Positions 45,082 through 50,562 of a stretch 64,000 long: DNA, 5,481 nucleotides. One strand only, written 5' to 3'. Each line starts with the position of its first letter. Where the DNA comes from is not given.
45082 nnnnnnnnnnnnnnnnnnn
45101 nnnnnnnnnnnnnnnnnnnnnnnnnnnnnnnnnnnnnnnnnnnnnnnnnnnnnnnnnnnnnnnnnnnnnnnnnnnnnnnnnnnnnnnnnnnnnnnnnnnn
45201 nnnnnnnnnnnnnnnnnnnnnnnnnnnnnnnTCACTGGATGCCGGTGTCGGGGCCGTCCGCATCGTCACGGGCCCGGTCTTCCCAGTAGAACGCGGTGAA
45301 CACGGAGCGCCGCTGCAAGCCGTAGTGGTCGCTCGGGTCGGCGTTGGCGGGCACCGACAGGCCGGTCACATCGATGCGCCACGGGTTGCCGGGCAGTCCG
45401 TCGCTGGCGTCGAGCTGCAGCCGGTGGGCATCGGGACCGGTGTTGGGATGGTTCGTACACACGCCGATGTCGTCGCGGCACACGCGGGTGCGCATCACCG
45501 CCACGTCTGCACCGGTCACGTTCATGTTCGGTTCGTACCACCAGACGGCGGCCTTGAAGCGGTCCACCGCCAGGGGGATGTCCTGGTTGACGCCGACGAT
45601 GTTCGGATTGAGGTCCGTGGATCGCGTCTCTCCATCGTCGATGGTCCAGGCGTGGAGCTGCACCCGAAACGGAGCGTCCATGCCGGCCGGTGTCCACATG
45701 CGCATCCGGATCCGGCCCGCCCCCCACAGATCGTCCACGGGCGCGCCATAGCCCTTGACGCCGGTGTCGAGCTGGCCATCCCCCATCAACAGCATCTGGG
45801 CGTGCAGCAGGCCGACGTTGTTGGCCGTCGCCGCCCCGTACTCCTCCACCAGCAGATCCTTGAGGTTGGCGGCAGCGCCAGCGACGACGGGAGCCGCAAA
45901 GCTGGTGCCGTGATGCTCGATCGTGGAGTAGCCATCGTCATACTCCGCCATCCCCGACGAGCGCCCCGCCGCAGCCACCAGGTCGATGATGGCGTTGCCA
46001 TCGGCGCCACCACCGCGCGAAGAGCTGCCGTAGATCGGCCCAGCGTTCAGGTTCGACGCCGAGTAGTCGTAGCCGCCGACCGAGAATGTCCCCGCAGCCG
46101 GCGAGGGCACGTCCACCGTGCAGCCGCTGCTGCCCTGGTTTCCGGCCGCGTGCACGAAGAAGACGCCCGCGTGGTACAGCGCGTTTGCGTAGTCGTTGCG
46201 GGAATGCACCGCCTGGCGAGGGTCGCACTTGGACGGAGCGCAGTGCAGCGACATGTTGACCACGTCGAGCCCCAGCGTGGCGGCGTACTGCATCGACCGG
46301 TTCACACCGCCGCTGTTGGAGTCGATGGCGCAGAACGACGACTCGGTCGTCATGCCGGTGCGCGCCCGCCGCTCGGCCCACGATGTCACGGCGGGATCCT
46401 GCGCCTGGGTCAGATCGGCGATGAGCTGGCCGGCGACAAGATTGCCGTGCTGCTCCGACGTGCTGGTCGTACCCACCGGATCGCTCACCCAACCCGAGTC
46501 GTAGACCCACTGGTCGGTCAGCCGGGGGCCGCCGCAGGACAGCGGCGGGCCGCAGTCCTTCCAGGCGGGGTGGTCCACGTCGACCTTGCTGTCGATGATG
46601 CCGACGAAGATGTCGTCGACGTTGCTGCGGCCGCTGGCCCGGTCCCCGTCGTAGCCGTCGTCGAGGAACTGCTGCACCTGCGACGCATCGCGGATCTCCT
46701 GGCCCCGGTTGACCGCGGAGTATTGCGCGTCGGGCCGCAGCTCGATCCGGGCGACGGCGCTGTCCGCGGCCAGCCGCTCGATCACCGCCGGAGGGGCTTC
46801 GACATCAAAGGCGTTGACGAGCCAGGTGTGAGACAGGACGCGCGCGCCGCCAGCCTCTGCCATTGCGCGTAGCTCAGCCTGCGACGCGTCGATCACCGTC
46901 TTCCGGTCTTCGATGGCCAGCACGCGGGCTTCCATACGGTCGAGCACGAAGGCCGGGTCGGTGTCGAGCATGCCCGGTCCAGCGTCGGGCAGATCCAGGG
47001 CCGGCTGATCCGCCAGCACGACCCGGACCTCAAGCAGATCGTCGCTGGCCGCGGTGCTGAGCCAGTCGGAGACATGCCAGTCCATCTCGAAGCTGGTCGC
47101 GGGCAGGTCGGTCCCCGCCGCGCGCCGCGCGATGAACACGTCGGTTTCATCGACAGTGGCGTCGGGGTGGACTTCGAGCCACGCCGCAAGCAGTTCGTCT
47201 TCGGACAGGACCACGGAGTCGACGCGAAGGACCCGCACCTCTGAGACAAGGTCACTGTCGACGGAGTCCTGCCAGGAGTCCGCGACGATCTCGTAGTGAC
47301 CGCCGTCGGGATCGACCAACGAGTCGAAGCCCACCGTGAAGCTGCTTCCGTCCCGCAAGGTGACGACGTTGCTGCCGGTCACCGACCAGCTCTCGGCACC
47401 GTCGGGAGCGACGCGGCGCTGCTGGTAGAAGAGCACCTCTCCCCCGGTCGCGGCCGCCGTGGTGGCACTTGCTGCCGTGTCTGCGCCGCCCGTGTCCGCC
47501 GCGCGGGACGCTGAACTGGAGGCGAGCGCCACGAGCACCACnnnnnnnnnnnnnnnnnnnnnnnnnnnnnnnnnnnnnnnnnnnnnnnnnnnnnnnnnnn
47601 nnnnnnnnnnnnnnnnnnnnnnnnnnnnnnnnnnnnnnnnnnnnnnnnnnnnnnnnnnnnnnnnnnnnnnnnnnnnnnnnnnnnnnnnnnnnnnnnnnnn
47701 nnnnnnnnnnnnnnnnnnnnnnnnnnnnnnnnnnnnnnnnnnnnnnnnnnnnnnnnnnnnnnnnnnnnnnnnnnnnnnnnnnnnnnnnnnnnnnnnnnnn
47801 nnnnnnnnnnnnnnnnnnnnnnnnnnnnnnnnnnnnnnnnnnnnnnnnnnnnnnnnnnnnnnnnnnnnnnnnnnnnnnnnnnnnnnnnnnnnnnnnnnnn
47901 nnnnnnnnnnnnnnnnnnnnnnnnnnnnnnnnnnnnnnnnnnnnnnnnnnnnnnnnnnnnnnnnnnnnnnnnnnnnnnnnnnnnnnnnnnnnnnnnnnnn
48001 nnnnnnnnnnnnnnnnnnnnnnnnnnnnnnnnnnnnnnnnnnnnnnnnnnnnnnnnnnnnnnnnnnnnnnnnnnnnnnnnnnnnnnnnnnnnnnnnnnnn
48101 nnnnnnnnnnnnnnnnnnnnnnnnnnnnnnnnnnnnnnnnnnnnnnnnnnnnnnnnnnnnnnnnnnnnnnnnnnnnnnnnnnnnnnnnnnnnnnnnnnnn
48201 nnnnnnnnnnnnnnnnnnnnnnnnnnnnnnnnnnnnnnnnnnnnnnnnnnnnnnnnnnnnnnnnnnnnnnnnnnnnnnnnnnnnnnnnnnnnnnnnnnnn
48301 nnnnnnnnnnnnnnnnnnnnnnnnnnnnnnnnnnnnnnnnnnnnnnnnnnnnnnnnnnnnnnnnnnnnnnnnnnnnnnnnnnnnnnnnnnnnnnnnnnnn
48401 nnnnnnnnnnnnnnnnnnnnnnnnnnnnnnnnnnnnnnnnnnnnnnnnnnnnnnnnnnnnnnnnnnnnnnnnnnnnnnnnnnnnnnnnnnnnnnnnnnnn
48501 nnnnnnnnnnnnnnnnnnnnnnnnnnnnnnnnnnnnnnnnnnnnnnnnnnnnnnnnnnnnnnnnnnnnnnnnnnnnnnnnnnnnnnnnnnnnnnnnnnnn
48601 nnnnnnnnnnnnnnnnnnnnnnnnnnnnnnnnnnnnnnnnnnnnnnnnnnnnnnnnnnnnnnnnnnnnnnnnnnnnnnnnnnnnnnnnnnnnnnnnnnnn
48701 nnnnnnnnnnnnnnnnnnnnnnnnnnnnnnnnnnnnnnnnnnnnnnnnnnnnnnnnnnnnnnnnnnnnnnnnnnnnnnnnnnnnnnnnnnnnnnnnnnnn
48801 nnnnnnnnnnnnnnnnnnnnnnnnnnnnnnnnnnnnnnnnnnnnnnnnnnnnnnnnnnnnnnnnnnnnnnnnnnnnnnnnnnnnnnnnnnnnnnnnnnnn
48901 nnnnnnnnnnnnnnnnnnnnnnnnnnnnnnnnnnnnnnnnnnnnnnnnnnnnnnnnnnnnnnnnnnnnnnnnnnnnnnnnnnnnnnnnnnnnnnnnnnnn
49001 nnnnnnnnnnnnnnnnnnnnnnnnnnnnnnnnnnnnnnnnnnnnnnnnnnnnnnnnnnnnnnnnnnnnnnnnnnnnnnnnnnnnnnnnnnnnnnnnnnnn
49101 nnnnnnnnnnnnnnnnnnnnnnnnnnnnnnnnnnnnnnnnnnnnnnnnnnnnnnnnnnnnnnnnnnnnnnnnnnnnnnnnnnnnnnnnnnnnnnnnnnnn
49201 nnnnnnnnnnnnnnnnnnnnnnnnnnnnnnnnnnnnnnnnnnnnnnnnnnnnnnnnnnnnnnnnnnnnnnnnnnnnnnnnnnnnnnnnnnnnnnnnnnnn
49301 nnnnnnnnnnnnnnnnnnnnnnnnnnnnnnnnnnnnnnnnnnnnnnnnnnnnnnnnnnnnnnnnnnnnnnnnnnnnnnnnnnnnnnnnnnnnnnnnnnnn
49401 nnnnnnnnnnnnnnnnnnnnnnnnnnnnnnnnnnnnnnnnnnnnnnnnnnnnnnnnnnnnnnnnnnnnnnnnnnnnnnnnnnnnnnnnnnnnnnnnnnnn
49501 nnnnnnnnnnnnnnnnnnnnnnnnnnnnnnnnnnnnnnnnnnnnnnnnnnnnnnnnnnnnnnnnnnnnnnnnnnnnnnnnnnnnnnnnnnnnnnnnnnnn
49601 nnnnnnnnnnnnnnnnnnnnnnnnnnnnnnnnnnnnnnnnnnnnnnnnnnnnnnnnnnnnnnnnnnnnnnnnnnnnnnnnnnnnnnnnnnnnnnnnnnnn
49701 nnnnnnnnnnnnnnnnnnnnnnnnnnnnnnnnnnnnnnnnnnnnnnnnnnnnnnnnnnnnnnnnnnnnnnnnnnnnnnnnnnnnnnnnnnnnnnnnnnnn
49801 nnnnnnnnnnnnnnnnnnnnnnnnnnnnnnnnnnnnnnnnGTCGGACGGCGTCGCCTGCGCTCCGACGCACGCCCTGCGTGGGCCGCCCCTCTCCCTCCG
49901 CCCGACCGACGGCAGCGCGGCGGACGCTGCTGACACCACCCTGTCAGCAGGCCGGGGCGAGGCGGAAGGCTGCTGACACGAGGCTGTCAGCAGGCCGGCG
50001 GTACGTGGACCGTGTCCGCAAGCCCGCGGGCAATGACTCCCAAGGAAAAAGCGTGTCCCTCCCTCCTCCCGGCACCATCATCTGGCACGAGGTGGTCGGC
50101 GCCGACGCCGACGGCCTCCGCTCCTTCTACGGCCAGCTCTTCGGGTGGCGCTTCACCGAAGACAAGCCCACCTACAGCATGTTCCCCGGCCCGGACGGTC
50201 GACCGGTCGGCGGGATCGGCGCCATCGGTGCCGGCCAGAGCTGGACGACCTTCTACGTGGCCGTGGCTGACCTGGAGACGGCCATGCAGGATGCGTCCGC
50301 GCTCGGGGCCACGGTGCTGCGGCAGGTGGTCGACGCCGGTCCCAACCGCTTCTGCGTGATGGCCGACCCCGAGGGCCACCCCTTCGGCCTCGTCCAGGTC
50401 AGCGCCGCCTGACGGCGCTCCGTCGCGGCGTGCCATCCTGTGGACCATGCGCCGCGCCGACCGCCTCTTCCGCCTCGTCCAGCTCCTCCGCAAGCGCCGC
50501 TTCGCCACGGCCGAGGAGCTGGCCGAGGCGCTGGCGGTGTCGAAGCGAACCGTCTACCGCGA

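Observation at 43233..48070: A 4.6-kb protease cassette bracketed by direct repeats of more than 100 nt that duplicate the ubiD 5' end and its divergent upstream region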

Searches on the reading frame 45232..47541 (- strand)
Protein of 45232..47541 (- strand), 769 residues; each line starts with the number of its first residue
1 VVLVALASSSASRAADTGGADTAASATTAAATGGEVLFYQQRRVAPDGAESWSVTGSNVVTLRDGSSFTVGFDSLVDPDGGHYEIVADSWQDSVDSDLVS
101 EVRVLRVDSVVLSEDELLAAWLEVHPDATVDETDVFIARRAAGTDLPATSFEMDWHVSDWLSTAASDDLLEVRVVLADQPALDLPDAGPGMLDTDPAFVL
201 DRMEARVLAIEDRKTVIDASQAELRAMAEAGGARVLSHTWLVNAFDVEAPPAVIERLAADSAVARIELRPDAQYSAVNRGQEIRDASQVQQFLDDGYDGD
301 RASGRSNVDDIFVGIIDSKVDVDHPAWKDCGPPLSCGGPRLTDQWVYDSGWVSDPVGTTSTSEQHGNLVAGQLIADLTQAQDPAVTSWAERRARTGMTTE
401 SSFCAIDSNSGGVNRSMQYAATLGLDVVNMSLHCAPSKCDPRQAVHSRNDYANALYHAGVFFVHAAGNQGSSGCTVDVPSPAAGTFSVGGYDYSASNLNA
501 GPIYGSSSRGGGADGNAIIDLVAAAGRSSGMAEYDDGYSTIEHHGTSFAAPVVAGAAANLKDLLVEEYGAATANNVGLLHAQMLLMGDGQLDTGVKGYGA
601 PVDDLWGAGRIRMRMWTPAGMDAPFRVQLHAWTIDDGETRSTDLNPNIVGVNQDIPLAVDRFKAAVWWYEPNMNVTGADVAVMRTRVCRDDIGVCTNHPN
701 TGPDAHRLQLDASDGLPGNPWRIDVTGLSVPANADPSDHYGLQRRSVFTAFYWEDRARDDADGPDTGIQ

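Call 9: search_protein_families(library=pfam, proteins=[window:45232-47541:-], max_evalue=0.01)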
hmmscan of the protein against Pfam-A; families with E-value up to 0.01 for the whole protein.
window:45232-47541:- (769 aa): 1 family
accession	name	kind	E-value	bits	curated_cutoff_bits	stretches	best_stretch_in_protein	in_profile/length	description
PF00082.27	Peptidase_S8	-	6.6e-22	78.6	21.8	1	310-564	3-256/288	Subtilase family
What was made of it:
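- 45232..47541 (-): S8 (subtilase) peptidase, 769 aa. Pfam PF00082, E 6.6e-22 (call 9).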

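Call 32: find_homologous_proteins(query=window:45232-47541:-, max_evalue=0.00001)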
Query window:45232-47541:- (769 aa): 10 proteins with E <= 0.00001 among 8000 candidates.
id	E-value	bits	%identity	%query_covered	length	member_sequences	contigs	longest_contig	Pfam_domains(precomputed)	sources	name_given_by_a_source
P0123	0.0e+0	1738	100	100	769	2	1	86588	PF00082.28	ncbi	-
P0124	0.0e+0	1135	69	98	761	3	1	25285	PF00082.28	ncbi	-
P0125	8.1e-230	783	51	100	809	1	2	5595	PF00082.28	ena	-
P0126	5.0e-198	678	47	100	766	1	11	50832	PF00082.28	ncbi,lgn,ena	-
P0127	5.9e-189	648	45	100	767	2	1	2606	PF00082.28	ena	-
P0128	8.0e-167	575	44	100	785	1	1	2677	PF00082.28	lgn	-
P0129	1.5e-146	508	39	100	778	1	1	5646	PF00082.28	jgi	jgi:hypothetical protein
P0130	9.9e-121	423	37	96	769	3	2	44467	PF00082.28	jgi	-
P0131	5.1e-118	414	36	96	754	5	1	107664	PF00082.28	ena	-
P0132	5.4e-94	334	33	95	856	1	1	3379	PF00082.28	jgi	jgi:Subtilase family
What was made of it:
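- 45232..47541 (-): The best non-self homologue is 69% identical (call 32).
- On Site-specific integrative element or its remnant (attL/attR-flanked island, CIME): No closer cassette homologue exists anywhere (call 32).
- No S8 orthologue between 69% and 100% identity exists in 5.8 billion proteins (call 32).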

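Call 33: find_encoding_contigs(protein=P0123, flank=10000)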
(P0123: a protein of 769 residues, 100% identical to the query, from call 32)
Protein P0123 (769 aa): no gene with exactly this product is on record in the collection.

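Call 34: find_encoding_contigs(protein=P0124, flank=10000)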
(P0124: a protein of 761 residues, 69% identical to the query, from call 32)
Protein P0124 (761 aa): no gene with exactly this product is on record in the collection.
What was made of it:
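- Tried and rejected: Look-ups of the NCBI representatives of the S8 protein failed (calls 33, 34).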

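Call 35: list_cluster_members(proteins=[P0123, P0124, P0126, P0004, P0003])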
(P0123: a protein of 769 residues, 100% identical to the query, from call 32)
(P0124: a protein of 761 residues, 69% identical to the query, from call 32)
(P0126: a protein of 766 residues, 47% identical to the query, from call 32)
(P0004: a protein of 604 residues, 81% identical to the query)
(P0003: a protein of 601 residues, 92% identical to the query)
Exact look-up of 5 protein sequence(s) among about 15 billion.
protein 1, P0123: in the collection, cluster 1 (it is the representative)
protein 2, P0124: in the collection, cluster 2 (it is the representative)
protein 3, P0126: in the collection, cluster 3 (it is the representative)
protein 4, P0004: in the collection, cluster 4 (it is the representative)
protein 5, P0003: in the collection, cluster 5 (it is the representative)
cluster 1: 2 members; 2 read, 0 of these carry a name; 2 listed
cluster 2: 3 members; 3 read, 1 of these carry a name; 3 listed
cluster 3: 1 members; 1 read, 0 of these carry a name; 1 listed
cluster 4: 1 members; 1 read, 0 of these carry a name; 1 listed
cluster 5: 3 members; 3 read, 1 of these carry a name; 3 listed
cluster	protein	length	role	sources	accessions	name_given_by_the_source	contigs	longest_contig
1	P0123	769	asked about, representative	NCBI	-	-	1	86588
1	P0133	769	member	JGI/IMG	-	-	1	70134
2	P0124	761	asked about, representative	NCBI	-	-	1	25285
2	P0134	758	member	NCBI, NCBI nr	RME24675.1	MAG: hypothetical protein D6798_10655 [Deltaproteobacteria bacterium]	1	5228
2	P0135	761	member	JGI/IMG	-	-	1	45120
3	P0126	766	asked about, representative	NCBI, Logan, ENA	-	-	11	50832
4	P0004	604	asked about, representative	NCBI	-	-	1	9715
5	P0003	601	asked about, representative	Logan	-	-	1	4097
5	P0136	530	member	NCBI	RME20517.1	MAG: 4-hydroxybenzoate decarboxylase, partial [Deltaproteobacteria bacterium]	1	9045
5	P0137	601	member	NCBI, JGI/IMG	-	-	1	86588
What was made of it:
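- The S8 and UbiD proteins are both listed on a longest contig of 86,588 bp from an NCBI source (calls 32, 35).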

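Call 36: find_encoding_contigs(protein=P0134, flank=10000)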
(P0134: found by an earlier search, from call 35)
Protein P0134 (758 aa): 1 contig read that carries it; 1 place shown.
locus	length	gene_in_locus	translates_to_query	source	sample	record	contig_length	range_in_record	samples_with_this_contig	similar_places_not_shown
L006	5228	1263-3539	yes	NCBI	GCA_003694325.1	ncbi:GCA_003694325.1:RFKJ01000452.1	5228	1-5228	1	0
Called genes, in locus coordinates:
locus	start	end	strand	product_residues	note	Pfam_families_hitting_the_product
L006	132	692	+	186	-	-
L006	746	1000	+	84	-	-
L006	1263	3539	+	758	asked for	PF00082:Peptidase_S8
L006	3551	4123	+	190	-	-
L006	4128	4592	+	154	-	-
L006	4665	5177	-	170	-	PF07332:Phage_holin_3_6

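Call 37: find_encoding_contigs(protein=P0135, flank=10000)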
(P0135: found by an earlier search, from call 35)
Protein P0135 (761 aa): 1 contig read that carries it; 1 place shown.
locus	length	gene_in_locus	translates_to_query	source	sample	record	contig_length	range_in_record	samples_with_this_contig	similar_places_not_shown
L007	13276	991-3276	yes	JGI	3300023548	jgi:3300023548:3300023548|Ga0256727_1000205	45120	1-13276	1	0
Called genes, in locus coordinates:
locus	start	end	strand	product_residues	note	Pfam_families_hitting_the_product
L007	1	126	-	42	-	?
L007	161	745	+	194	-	-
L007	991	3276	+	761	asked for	PF00082:Peptidase_S8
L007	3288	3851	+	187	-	-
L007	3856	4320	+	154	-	-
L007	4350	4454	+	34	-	-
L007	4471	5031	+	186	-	-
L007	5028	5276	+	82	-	-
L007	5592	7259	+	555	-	PF01844:HNH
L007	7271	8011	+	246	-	-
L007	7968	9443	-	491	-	PF00890:FAD_binding_2 (faint), PF01134:GIDA (faint), PF01266:DAO (weak), PF01593:Amino_oxidase, PF03486:HI0933_like (faint), PF12831:FAD_oxidored (weak), PF13450:NAD_binding_8, PF01266:DAO (weak), +1 more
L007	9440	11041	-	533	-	PF00890:FAD_binding_2 (faint), PF01266:DAO, PF01946:Thi4 (weak), PF07992:Pyr_redox_2 (faint), PF12831:FAD_oxidored, PF13450:NAD_binding_8, PF01593:Amino_oxidase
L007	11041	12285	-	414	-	PF01571:GCV_T, PF08669:GCV_T_C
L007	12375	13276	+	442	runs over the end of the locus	PF05935:Arylsulfotrans, PF14269:Arylsulfotran_2 (faint)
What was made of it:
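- Tried and rejected: Cluster members worked instead (calls 35-37).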

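Call 53: search_protein_families(library=ncbifam, proteins=[window:45232-47541:-], max_evalue=0.01)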
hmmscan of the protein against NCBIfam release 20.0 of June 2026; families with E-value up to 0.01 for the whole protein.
window:45232-47541:- (769 aa): 2 families
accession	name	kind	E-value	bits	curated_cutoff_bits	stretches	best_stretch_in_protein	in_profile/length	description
TIGR03921.1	T7SS_mycosin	equivalog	6.1e-10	38.7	278.75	1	400-561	91-244/353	type VII secretion-associated serine protease mycosin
TIGR03895.1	protease_PatA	subfamily_domain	7.5e-05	21.7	421.05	1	413-565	46-181/606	PatA/PatG family cyanobactin maturation protease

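Call 54: search_protein_families(library=padloc, proteins=[window:45232-47541:-], max_evalue=0.01)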
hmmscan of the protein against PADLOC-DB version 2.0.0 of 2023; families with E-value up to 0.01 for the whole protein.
window:45232-47541:- (769 aa): 3 families
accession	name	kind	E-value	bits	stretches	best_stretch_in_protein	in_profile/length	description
PDLC03014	subtilase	-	1.1e-10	39.6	1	263-566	132-361/391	-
PDLC02197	IetS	-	0.00078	15.8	1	528-568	478-518/749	-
PDLC02201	IetS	-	0.0052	13.1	1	528-570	471-513/781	-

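Call 76: find_encoding_contigs(protein=P0126, flank=8000, max_places=4)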
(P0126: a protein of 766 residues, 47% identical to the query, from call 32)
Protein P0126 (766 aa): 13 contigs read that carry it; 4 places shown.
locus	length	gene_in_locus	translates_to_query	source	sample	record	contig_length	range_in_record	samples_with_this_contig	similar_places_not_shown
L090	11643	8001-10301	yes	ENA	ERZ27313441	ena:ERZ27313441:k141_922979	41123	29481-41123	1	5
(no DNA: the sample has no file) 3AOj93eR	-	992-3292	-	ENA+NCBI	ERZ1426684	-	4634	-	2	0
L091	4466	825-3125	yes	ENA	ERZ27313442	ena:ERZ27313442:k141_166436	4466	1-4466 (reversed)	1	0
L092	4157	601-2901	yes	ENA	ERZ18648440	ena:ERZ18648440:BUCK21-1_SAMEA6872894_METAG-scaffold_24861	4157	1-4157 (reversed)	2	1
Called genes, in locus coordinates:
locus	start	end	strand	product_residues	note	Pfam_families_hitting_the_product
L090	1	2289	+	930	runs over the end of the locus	PF22494:choice_anch_I (faint), PF04185:Phosphoesterase (faint)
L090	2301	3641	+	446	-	PF05935:Arylsulfotrans, PF14269:Arylsulfotran_2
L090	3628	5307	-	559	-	PF00239:Resolvase, PF07508:Recombinase (weak), PF13408:Zn_ribbon_recom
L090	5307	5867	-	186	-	PF13560:HTH_31, PF01381:HTH_3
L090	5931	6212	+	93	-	PF13560:HTH_31 (weak)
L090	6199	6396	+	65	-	-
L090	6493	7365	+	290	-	PF13614:AAA_31 (faint)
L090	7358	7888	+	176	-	-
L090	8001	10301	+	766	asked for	PF00082:Peptidase_S8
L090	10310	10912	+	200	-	-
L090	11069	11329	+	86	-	-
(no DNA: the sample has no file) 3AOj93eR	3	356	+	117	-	?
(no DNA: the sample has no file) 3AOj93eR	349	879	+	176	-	-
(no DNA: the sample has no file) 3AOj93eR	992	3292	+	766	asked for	PF00082:Peptidase_S8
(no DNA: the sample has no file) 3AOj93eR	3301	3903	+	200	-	-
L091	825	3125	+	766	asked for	PF00082:Peptidase_S8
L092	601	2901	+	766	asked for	PF00082:Peptidase_S8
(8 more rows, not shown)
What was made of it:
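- The same module is carried next to a large serine recombinase in L090 (call 76).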

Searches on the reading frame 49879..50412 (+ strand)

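Call 9: search_protein_families(library=pfam, proteins=[window:49879-50412:+], max_evalue=0.01)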
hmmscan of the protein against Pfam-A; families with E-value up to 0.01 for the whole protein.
window:49879-50412:+ (177 aa): 3 families
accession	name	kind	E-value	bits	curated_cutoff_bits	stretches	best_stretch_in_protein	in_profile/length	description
PF18029.7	Glyoxalase_6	-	2.4e-11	44.6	23.6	1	75-171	7-105/106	Glyoxalase-like domain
PF00903.31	Glyoxalase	-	0.00054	20.8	20.6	1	72-169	7-119/121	Glyoxalase/Bleomycin resistance protein/Dioxygenase superfamily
PF22677.2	Ble-like_N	-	0.005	17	24.5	0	67-104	2-40/41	Bleomycin resistance protein-like N-terminal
